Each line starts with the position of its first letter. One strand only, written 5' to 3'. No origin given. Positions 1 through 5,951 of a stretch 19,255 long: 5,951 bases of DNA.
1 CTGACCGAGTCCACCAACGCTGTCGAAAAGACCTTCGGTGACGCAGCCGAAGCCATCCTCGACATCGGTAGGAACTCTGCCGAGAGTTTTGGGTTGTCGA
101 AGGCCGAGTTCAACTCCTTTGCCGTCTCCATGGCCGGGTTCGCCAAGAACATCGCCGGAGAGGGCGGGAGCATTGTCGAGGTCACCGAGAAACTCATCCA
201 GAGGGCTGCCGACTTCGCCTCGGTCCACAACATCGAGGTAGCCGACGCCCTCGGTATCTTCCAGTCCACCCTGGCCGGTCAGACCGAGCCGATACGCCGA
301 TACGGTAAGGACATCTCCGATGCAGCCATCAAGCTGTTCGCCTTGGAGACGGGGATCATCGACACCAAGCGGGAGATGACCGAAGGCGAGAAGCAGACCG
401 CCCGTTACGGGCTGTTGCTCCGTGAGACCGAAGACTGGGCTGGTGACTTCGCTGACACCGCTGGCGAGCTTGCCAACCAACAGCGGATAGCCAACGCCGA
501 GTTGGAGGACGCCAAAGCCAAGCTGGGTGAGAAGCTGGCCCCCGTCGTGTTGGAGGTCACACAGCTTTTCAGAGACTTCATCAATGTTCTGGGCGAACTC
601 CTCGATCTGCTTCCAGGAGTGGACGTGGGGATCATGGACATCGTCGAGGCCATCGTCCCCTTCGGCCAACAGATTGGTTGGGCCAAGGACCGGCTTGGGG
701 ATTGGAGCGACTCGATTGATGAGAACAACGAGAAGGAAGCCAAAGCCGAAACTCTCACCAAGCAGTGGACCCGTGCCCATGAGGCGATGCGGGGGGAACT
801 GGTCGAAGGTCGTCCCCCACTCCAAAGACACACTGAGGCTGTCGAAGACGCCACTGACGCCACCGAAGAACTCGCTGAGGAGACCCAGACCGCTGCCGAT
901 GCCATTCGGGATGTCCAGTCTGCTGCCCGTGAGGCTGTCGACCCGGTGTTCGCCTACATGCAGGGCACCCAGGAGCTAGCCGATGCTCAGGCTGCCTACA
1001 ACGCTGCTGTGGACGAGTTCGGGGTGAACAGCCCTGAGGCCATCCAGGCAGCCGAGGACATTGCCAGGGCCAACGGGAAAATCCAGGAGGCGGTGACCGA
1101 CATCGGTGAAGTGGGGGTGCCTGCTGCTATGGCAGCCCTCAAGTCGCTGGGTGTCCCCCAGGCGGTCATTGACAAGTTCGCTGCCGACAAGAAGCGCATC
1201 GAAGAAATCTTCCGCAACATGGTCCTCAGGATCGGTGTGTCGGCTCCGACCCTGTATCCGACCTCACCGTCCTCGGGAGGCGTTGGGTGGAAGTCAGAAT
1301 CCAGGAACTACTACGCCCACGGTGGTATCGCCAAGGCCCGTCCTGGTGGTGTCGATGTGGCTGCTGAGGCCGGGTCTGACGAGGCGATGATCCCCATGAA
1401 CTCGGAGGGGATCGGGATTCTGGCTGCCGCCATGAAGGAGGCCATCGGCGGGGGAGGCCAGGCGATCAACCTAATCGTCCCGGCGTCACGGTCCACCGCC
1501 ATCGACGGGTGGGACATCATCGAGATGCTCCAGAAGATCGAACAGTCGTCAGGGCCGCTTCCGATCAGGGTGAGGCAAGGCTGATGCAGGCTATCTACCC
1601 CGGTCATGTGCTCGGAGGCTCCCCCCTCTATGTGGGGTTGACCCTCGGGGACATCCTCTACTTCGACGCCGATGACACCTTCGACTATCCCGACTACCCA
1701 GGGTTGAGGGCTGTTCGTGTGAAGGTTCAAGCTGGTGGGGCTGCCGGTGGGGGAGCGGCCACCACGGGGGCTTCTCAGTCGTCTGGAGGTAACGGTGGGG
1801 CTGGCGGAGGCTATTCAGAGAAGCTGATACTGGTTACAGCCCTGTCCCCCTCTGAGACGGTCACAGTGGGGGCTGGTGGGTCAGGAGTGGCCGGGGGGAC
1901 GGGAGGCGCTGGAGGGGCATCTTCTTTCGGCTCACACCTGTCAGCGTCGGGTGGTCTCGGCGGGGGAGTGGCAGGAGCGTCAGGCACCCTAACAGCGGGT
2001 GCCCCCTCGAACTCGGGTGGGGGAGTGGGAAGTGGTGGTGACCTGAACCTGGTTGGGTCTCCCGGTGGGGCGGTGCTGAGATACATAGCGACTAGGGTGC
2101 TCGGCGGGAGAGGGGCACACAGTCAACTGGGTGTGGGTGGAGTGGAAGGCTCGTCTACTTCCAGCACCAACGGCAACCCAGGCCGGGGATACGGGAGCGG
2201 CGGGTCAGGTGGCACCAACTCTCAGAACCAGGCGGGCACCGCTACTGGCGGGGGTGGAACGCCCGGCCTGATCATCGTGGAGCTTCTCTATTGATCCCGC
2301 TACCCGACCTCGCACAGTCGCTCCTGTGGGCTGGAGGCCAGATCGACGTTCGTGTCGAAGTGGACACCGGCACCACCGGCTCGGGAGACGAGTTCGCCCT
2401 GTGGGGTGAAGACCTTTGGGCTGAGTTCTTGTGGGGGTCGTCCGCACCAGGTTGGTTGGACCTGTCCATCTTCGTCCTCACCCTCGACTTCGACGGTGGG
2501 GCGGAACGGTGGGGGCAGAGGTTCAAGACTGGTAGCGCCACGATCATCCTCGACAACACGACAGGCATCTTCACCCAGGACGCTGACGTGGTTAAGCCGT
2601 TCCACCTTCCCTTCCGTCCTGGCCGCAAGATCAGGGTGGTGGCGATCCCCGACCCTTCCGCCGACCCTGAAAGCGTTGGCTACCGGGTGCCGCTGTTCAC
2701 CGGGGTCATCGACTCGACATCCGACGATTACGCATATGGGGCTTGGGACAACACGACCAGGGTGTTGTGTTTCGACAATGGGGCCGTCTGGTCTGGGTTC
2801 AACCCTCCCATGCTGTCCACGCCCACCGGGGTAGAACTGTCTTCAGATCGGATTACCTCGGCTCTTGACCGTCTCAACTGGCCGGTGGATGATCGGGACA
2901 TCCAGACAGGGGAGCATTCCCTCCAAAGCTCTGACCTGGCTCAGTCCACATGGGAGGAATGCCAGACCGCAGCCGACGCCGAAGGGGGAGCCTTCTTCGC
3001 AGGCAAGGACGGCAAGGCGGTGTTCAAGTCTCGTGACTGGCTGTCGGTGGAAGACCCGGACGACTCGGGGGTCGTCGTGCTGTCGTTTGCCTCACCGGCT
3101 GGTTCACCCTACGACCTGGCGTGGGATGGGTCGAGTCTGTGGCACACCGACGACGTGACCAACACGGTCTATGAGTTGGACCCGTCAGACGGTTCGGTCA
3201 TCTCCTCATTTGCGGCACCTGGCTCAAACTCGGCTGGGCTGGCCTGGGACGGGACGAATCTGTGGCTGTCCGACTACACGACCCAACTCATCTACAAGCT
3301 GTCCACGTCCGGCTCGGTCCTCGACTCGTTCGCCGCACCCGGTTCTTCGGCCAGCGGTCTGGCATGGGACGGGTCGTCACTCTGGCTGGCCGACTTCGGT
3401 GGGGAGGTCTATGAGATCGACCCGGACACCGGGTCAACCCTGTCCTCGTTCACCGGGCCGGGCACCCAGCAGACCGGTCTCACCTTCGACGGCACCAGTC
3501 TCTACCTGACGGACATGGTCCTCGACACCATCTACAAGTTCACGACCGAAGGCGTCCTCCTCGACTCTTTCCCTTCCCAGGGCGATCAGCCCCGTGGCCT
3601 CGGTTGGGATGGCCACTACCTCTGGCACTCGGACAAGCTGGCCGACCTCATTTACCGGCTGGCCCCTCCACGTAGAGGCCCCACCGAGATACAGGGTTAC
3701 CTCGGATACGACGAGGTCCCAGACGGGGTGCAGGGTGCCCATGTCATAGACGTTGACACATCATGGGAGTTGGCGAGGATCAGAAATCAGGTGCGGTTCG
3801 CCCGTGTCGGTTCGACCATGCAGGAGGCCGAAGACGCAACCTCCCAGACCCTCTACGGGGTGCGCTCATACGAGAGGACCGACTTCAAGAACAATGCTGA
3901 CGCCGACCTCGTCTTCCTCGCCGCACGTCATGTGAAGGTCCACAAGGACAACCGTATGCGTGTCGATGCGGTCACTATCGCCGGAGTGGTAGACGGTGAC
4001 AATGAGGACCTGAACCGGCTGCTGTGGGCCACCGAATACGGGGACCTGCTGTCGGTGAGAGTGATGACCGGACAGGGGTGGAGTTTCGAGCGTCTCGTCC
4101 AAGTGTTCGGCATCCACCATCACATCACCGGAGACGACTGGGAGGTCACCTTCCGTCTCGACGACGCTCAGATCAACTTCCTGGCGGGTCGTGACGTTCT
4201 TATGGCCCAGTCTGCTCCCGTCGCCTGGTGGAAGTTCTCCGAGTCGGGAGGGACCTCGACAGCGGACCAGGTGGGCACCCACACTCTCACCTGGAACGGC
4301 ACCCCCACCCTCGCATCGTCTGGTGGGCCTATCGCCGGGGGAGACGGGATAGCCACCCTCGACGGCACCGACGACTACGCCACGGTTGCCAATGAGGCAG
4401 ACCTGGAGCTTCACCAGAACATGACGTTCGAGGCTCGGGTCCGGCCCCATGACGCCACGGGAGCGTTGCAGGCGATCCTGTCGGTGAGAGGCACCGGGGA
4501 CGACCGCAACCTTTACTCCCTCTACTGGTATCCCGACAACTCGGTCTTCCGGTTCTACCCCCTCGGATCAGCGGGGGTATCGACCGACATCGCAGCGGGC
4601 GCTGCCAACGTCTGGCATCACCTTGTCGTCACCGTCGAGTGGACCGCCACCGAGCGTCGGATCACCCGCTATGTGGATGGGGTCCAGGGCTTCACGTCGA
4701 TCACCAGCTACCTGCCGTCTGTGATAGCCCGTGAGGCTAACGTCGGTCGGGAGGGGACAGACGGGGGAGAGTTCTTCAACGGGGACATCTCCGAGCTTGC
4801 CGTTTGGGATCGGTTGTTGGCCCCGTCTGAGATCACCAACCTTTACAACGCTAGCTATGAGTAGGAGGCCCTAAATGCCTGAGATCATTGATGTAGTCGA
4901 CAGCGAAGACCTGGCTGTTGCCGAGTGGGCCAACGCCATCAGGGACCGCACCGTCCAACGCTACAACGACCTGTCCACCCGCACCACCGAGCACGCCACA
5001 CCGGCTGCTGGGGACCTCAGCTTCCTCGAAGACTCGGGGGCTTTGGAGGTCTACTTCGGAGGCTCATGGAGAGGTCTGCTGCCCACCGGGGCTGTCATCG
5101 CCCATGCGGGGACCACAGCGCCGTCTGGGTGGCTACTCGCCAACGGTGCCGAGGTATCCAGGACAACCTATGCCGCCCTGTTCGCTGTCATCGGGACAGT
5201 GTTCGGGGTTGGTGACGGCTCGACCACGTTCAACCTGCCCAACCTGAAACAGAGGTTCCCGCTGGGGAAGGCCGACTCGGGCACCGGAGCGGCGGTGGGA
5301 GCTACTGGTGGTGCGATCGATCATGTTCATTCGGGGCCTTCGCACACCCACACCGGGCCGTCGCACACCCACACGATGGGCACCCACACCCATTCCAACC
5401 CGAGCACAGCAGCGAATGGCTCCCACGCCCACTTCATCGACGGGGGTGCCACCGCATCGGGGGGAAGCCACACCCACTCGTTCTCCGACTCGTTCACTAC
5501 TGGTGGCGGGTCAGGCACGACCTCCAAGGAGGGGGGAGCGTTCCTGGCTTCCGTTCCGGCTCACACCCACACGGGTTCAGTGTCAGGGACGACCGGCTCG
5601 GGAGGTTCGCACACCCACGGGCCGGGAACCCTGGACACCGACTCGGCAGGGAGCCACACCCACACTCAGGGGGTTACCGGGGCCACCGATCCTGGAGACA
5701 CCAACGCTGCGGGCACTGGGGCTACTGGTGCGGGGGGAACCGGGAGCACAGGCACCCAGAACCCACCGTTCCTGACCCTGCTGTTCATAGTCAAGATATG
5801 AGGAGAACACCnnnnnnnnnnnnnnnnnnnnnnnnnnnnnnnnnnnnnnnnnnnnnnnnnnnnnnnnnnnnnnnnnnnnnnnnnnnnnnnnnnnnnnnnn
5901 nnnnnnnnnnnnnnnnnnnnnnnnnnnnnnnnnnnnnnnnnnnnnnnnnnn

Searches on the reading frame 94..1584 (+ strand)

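Call 7: search_protein_families(library=pfam, proteins=[window:94-1584:+], max_evalue=0.1)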
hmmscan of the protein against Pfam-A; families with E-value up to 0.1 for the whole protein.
window:94-1584:+ (496 aa): 0 families

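Call 8: search_protein_families(library=phrogs, proteins=[window:94-1584:+], max_evalue=0.01)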
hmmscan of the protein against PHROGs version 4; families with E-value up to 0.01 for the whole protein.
window:94-1584:+ (496 aa): 11 families
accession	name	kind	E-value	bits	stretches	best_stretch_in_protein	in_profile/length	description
phrog_28918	-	unknown function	5.9e-26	91.4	1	13-217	84-304/1445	-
phrog_1535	-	tail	3.3e-14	53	1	33-168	268-400/1152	tail length tape measure protein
phrog_7025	-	tail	1.4e-10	39.8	1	12-188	906-1075/2880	tail length tape measure protein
phrog_3981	-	tail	5.2e-09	36.7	1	15-178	117-270/584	tail length tape measure protein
phrog_28083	-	unknown function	8.9e-09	35.4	1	2-156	265-419/830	-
phrog_34082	-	tail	1.8e-05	24.7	1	246-343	106-203/579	tail length tape measure protein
phrog_23464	-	unknown function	0.00072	19.4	1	96-185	302-393/539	-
phrog_28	-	tail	0.00098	18.7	1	120-188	545-613/1228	tail length tape measure protein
phrog_9959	-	tail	0.001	17.7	1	212-371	1176-1325/1708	tail length tape measure protein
phrog_1272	-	tail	0.0016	17.2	1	56-335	33-288/1606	tail length tape measure protein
phrog_77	-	DNA, RNA and nucleotide metabolism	0.0069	15.9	0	199-362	658-809/967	SbcC-like subunit of palindrome specific endonuclease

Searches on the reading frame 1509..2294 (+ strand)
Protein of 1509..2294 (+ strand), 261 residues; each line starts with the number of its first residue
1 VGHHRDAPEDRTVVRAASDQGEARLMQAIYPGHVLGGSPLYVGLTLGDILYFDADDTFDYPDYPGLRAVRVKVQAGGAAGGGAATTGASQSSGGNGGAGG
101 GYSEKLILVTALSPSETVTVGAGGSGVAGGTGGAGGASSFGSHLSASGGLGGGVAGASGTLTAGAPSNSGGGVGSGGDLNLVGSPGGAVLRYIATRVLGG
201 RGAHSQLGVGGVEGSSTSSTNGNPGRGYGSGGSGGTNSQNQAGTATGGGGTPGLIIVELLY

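Call 7: search_protein_families(library=pfam, proteins=[window:1509-2294:+], max_evalue=0.1)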
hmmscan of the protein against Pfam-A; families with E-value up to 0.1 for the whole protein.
window:1509-2294:+ (261 aa): 1 family
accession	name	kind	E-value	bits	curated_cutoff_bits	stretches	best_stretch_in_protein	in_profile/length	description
PF21722.4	Gly_rich_2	-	2.1e-07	31.6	24.3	1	57-256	5-222/226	Glycine-rich domain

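Call 8: search_protein_families(library=phrogs, proteins=[window:1509-2294:+], max_evalue=0.01)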
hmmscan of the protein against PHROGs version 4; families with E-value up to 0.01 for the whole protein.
window:1509-2294:+ (261 aa): 5 families
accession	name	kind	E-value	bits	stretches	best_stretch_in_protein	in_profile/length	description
phrog_863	-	tail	1.1e-35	124.7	1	51-259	402-603/690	tail fiber assembly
phrog_6202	-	tail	1.3e-13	51.9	1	49-258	447-635/636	tail fiber protein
phrog_454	-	tail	1.3e-06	27.8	1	58-258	1187-1373/1376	tail fiber protein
phrog_12796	-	tail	2.9e-06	27.7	1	49-257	250-443/445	tail fiber protein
phrog_21412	-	tail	7.3e-05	21.6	1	66-258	1275-1449/1452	tail fiber protein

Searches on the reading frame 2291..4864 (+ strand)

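Call 7: search_protein_families(library=pfam, proteins=[window:2291-4864:+], max_evalue=0.1)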
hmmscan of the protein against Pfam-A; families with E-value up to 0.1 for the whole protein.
window:2291-4864:+ (857 aa): 3 families
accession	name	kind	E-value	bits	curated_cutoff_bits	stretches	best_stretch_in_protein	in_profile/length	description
PF13385.13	Laminin_G_3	-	4.7e-19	69.4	27.6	1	691-848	1-150/151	Concanavalin A-like lectin/glucanases superfamily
PF21959.2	DUF6923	-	7.2e-05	23.1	27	1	263-323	124-185/234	Repeat of unknown function (DUF6923)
PF00354.24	Pentaxin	-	0.0067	16.6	25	1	774-855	84-170/194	Pentaxin family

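Call 8: search_protein_families(library=phrogs, proteins=[window:2291-4864:+], max_evalue=0.01)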
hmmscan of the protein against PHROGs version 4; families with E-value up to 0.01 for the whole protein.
window:2291-4864:+ (857 aa): 0 families

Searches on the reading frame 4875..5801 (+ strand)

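Call 7: search_protein_families(library=pfam, proteins=[window:4875-5801:+], max_evalue=0.1)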
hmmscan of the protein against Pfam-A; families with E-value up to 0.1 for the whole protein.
window:4875-5801:+ (308 aa): 1 family
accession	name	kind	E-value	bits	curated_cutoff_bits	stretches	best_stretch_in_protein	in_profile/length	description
PF07484.17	Collar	-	6e-23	81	24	1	72-129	1-57/57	Phage Tail Collar Domain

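Call 8: search_protein_families(library=phrogs, proteins=[window:4875-5801:+], max_evalue=0.01)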
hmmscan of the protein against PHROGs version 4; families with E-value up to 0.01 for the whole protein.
window:4875-5801:+ (308 aa): 19 families
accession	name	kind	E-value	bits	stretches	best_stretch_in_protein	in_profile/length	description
phrog_25747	-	tail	8.8e-27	94.4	1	71-282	680-885/901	tail fiber protein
phrog_9116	-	tail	1.3e-23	84.5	1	69-175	59-162/455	tail protein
phrog_19618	-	tail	2.1e-22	80.6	1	69-207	136-273/387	tail collar protein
phrog_1858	-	tail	1.2e-15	57.6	1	68-209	137-274/1018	tail fiber protein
phrog_38759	-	unknown function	7.2e-15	55.5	1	71-212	755-906/920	-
phrog_31611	-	tail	2.2e-14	54.4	1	82-210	175-314/385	tail collar protein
phrog_523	-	tail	6.6e-13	49.3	1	42-214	459-614/673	tail collar fiber protein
phrog_327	-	tail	8.4e-12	46.2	1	65-216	297-429/618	tail protein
phrog_8763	-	tail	1e-10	41.5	1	68-221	547-729/1024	tail protein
phrog_1800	-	tail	4.5e-10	40.1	1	68-179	389-484/545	tail collar fiber protein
phrog_6256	-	tail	1e-09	39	1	67-306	287-473/686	tail fiber protein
phrog_14307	-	unknown function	3.3e-09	37.6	1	67-143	46-111/137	-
phrog_2097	-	tail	1.3e-08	35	1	68-293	385-588/644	tail fiber protein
phrog_38064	-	tail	1.5e-06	28.5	1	80-126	274-321/337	tail collar protein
phrog_5795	-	tail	0.00026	20.3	1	66-212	389-512/968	tail protein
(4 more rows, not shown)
